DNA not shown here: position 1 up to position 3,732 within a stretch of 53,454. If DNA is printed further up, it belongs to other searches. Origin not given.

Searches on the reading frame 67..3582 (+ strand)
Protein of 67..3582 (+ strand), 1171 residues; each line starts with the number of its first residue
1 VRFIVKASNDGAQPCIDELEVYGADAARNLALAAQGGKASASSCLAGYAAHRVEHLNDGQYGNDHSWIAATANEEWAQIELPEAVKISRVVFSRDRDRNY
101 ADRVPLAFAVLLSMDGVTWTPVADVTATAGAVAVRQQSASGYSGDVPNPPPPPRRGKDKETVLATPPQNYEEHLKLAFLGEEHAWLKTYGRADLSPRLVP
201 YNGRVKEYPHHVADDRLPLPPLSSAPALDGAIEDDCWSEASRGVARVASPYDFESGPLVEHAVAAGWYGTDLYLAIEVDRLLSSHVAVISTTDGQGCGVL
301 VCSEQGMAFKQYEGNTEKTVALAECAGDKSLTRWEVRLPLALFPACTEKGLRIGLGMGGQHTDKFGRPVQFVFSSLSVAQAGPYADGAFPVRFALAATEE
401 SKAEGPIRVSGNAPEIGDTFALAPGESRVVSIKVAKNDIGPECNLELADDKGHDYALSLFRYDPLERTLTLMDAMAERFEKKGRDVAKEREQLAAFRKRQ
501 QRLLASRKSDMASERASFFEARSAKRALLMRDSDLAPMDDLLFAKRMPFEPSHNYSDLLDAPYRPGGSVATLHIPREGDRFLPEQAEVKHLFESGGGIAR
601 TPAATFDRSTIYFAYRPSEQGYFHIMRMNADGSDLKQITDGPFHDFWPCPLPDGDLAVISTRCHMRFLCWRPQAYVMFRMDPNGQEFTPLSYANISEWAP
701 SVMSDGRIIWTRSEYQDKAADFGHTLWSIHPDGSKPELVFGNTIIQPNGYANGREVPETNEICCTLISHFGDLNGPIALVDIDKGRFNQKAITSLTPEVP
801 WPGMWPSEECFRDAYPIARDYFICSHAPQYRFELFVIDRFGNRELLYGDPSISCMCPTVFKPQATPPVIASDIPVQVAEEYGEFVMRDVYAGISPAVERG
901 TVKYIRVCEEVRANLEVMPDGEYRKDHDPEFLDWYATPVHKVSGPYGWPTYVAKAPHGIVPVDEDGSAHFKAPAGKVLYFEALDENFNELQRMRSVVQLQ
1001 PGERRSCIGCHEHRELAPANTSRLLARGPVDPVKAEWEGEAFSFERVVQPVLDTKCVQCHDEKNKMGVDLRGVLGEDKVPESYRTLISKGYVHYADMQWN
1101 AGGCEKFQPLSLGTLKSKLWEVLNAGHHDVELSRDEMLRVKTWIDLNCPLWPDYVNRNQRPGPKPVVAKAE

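Call 50: search_protein_families(library=pfam, proteins=[window:67-3582:+], max_evalue=0.001)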
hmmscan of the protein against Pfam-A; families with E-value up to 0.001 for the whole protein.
window:67-3582:+ (1171 aa): 3 families
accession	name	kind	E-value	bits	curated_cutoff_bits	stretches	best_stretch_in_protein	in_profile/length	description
PF18582.6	HZS_alpha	-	1.9e-19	70.5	26.6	1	900-1012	1-98/98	Hydrazine synthase alpha subunit middle domain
PF00754.31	F5_F8_type_C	-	2.7e-08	34.4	28.2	1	39-127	2-85/127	F5/8 type C domain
PF22633.2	F5_F8_type_C_2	-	3.5e-06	28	27.8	1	56-130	2-73/91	NedA-like, galactose-binding domain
